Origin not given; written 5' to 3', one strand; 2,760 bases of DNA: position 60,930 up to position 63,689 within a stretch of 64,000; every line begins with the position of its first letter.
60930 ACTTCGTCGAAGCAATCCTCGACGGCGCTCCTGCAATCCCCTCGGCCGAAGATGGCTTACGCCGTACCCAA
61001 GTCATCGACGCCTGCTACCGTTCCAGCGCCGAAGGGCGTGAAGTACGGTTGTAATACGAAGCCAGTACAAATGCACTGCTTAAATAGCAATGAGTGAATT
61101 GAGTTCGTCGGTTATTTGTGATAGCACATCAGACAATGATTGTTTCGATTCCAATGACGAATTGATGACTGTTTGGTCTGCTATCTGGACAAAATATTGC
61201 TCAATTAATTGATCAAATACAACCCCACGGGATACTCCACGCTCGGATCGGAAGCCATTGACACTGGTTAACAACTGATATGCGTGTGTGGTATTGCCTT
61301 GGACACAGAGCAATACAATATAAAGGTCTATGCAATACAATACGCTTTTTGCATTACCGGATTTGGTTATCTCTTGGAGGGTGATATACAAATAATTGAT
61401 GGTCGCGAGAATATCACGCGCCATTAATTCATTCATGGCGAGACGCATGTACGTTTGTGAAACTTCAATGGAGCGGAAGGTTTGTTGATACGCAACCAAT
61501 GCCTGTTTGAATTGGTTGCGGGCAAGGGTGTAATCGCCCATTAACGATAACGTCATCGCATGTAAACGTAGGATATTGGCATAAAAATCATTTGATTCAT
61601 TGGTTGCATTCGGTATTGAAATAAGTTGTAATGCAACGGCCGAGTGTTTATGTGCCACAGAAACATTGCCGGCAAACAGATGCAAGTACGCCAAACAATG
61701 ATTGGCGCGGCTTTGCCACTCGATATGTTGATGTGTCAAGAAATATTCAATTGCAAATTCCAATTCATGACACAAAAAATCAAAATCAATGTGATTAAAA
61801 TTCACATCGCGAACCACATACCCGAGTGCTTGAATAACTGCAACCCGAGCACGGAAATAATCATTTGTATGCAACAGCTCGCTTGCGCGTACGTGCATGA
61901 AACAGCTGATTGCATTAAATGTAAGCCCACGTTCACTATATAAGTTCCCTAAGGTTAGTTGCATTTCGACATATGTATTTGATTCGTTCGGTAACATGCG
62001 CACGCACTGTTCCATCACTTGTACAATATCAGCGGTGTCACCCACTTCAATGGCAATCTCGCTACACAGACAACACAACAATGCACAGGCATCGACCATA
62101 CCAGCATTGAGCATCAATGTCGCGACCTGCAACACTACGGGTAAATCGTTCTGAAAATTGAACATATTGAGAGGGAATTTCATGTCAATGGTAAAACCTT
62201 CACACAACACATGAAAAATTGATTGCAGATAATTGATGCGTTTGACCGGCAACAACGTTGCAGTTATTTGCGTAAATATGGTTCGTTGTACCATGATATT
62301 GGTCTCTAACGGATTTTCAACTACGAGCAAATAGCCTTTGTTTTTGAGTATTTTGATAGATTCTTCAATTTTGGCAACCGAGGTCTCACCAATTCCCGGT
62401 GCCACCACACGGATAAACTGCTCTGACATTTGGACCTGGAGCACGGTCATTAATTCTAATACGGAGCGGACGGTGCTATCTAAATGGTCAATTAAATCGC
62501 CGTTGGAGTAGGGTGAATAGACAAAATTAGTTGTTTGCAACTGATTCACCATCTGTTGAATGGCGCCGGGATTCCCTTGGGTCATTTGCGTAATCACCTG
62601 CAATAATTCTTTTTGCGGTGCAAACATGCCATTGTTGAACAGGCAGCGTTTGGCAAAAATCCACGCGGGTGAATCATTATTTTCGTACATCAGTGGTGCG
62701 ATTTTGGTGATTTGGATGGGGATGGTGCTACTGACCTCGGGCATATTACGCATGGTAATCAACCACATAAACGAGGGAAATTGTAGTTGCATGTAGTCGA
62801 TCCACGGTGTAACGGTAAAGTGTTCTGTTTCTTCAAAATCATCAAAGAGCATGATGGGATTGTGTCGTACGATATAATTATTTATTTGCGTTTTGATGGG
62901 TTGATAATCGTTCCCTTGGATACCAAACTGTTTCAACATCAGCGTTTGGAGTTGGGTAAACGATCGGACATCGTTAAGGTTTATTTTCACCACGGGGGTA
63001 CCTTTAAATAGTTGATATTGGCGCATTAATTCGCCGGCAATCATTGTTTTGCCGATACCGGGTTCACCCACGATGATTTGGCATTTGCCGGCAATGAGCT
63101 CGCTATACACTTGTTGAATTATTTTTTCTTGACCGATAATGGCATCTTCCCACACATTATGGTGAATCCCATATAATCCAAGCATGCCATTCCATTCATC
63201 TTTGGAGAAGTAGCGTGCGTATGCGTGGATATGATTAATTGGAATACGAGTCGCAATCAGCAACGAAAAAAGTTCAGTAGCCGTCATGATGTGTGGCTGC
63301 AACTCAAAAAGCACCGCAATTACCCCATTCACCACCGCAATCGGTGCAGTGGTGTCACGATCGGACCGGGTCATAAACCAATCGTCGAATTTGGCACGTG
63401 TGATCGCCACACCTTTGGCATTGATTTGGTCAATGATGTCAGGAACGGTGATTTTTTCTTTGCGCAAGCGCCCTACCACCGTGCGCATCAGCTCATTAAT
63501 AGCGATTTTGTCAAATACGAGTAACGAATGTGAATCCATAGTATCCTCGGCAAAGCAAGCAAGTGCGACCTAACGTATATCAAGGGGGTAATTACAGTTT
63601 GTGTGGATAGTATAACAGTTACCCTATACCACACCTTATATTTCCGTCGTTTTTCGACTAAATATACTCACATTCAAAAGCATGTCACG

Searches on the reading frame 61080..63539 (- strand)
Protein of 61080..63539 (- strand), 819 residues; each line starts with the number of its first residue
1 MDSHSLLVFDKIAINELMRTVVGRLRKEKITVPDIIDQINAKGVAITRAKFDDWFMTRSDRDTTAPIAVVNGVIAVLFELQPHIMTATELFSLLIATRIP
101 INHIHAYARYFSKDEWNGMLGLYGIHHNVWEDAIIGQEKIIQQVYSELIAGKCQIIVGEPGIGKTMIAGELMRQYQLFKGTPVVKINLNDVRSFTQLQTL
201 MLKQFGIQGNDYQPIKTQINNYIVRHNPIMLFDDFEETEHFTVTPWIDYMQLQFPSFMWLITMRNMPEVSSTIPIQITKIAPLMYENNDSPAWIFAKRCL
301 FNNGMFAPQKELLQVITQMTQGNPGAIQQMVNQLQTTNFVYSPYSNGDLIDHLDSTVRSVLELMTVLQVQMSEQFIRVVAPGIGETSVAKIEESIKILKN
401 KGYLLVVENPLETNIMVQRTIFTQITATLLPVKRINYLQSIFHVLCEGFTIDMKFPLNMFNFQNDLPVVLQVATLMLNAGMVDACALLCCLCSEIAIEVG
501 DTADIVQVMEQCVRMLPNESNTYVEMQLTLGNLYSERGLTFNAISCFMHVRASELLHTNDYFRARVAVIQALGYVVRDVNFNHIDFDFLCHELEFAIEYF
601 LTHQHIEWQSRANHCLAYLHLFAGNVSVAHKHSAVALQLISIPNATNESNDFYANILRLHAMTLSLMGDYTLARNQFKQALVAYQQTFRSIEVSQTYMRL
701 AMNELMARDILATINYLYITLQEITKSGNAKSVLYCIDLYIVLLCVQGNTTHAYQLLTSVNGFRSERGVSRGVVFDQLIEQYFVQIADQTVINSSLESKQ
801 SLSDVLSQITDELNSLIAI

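Call 98: search_protein_families(library=pfam, proteins=[window:61080-63539:-], max_evalue=0.0001)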
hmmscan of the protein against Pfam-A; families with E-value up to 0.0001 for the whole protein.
window:61080-63539:- (819 aa): 3 families
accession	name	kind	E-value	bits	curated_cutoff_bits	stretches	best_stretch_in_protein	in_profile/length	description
PF13401.12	AAA_22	-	2.8e-07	31.3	27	1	153-238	7-96/130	AAA domain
PF00931.28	NB-ARC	-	7.3e-07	29.1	23.5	1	138-339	2-210/248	NB-ARC domain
PF20720.3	nSTAND3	-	3.6e-06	27.2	27.2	1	139-195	5-58/155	Novel STAND NTPase 3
